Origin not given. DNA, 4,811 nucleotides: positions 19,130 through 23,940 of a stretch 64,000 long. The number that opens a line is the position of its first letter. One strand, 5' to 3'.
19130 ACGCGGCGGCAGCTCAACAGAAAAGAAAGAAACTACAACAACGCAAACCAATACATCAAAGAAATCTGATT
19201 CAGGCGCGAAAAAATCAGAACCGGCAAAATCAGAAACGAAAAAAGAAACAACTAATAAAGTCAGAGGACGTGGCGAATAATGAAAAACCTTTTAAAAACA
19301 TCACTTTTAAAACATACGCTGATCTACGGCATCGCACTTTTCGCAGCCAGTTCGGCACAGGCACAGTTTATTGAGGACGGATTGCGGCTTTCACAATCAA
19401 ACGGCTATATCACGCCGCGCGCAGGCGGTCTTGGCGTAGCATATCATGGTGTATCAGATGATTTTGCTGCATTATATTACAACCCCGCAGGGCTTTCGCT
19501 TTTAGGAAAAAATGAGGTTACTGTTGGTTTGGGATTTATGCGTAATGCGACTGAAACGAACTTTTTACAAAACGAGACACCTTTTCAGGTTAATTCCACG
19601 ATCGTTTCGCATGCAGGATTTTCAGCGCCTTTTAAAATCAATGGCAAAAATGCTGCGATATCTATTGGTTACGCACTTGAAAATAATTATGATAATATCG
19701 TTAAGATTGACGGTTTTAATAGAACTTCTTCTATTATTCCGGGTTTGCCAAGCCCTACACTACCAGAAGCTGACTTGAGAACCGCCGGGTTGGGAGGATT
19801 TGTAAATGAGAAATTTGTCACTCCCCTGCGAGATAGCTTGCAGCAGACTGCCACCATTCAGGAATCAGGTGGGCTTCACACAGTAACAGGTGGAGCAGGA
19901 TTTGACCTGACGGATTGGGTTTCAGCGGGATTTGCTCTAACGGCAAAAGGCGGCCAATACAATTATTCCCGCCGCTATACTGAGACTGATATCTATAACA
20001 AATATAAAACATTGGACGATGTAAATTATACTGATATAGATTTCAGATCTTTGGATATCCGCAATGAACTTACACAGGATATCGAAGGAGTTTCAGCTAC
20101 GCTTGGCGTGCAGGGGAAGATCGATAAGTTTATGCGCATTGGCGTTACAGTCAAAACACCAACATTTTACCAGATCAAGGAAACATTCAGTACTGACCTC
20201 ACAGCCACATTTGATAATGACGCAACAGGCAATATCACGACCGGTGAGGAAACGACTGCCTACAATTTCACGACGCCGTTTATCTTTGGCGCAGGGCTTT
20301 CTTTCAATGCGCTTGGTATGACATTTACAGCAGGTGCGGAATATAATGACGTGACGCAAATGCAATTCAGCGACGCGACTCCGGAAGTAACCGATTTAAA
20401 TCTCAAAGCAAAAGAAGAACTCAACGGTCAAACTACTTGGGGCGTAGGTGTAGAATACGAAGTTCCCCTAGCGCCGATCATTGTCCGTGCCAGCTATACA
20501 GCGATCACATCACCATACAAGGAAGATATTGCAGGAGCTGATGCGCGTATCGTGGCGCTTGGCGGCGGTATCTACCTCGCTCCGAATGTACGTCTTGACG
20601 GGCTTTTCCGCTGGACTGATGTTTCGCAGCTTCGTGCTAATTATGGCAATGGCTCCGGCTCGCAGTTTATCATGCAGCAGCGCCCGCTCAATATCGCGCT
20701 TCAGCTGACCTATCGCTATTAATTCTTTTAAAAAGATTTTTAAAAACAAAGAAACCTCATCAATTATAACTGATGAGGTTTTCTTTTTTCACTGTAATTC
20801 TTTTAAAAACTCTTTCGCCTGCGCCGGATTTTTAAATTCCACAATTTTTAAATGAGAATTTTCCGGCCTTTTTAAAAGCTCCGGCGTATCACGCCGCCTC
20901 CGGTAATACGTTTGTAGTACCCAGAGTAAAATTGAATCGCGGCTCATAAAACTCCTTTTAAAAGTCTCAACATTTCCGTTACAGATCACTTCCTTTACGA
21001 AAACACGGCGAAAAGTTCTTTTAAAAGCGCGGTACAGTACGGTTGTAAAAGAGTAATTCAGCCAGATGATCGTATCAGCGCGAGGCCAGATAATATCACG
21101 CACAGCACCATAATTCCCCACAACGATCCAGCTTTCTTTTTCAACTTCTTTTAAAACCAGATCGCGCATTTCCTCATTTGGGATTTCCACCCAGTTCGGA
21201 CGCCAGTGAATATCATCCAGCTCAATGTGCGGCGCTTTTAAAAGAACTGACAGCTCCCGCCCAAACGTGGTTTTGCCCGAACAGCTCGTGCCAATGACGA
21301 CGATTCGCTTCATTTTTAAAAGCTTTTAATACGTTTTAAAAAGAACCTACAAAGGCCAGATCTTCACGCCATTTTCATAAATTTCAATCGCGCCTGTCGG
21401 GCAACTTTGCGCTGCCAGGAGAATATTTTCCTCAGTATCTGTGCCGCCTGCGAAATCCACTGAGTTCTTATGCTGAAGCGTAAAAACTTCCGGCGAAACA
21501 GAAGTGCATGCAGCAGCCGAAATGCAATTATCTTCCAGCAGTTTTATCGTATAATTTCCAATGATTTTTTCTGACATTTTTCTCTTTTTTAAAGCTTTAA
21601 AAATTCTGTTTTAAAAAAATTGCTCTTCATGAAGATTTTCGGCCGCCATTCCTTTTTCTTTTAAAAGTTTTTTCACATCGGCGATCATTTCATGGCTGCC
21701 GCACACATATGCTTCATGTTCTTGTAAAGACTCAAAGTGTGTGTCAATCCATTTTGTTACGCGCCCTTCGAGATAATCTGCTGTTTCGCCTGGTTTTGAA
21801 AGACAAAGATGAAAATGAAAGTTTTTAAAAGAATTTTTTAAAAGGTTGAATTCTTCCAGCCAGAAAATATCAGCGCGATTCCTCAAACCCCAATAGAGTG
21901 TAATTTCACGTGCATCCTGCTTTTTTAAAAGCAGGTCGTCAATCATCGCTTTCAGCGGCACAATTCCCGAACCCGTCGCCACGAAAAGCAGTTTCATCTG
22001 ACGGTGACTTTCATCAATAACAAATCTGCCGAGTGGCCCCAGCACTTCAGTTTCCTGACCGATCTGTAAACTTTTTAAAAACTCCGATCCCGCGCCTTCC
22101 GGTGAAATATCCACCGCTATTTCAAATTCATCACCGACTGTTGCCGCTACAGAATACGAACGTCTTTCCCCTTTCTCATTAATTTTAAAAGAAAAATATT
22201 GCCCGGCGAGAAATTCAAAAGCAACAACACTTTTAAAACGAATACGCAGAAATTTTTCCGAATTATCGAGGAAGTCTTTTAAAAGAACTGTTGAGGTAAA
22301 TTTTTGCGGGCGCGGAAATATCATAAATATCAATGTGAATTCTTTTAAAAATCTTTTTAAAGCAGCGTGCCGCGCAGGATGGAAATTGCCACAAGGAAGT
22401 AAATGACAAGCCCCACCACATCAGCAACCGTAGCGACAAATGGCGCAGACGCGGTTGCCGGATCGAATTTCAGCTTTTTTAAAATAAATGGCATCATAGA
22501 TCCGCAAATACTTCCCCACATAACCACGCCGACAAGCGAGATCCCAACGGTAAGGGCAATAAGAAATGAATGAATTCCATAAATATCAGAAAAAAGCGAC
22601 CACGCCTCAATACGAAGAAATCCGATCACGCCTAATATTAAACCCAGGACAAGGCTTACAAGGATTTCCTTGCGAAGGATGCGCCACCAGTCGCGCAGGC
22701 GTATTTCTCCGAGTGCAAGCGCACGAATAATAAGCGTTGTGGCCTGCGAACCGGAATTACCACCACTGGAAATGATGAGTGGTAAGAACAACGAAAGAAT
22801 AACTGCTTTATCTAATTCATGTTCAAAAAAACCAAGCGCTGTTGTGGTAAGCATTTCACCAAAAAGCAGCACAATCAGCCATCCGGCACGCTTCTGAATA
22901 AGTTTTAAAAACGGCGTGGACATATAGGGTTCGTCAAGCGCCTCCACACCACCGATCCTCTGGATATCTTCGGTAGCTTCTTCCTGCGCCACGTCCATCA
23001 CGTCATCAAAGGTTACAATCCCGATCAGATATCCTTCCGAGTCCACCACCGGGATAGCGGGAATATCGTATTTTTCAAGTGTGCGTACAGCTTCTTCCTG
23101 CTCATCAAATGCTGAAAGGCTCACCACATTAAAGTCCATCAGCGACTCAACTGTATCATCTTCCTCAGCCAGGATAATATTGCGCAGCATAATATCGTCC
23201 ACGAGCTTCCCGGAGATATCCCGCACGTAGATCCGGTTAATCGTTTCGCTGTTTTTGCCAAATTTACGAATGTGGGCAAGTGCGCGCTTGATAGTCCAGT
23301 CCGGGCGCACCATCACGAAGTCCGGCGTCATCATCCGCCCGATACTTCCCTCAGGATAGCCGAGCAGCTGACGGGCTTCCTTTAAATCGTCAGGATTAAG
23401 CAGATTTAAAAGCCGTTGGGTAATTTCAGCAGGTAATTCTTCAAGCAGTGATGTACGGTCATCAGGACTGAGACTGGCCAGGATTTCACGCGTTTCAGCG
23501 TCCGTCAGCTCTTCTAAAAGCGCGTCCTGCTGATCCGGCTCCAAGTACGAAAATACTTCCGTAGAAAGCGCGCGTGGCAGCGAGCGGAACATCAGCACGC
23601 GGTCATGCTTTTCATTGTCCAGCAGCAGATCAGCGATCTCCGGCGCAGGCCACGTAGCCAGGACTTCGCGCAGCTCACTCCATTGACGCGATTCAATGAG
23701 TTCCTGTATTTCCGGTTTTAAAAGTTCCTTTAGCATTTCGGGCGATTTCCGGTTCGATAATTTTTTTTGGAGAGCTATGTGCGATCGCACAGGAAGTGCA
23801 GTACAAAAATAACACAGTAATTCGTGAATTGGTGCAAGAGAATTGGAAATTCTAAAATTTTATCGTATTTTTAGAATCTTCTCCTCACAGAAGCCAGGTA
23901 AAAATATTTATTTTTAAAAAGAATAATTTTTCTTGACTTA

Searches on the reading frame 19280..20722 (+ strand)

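Call 55: search_protein_families(library=pfam, proteins=[window:19280-20722:+], max_evalue=0.0001)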
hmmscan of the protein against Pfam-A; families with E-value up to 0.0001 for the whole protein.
window:19280-20722:+ (480 aa): 1 family
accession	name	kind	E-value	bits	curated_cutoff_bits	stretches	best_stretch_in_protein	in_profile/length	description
PF03349.22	Toluene_X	-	4.3e-08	32.5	29.7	0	202-450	142-386/421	Outer membrane protein transport protein (OMPP1/FadL/TodX)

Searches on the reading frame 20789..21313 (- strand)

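Call 55: search_protein_families(library=pfam, proteins=[window:20789-21313:-], max_evalue=0.0001)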
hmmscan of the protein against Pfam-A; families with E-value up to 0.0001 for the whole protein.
window:20789-21313:- (174 aa): 1 family
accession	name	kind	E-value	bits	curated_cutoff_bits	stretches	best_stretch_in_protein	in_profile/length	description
PF13238.12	AAA_18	-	6.4e-05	23.8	29.4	0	4-48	1-44/128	AAA domain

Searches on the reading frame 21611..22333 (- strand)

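Call 8: search_protein_families(library=pfam, proteins=[window:21611-22333:-], max_evalue=0.001)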
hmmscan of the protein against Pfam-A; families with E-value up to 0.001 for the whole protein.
window:21611-22333:- (240 aa): 3 families
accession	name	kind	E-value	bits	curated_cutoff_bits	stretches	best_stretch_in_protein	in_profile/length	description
PF00175.26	NAD_binding_1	-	6.2e-19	69.1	22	1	117-222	1-109/109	Oxidoreductase NAD-binding domain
PF00970.30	FAD_binding_6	-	7.5e-09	36.3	21.1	1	30-104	18-97/99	Oxidoreductase FAD-binding domain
PF08030.17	NAD_binding_6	-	2.1e-07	31.6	22.2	1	115-185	4-83/156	Ferric reductase NAD binding domain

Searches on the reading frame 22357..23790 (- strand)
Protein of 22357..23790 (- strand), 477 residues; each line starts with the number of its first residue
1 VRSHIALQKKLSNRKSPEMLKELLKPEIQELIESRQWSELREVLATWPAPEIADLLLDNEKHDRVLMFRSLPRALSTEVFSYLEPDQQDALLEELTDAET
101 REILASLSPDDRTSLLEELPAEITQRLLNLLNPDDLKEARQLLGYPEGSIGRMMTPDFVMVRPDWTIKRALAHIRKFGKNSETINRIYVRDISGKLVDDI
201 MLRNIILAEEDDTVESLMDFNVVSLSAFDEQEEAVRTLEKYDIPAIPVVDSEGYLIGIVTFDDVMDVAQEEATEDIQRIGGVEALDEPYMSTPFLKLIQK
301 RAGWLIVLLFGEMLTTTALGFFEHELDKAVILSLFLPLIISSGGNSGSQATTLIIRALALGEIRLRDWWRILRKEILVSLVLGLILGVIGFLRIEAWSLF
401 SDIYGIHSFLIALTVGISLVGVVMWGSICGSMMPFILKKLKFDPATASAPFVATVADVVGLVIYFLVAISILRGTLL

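Call 8: search_protein_families(library=pfam, proteins=[window:22357-23790:-], max_evalue=0.001)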
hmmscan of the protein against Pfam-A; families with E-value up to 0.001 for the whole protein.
window:22357-23790:- (477 aa): 3 families
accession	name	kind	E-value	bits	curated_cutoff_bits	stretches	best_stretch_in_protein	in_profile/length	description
PF01769.21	MgtE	-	2.3e-38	131.7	27.6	1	336-467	1-125/125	Divalent cation transporter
PF03448.22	MgtE_N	-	4.9e-25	88.5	25.9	1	50-148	4-102/102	MgtE intracellular N domain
PF00571.33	CBS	-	4.7e-17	62.5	24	2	214-267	1-54/57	CBS domain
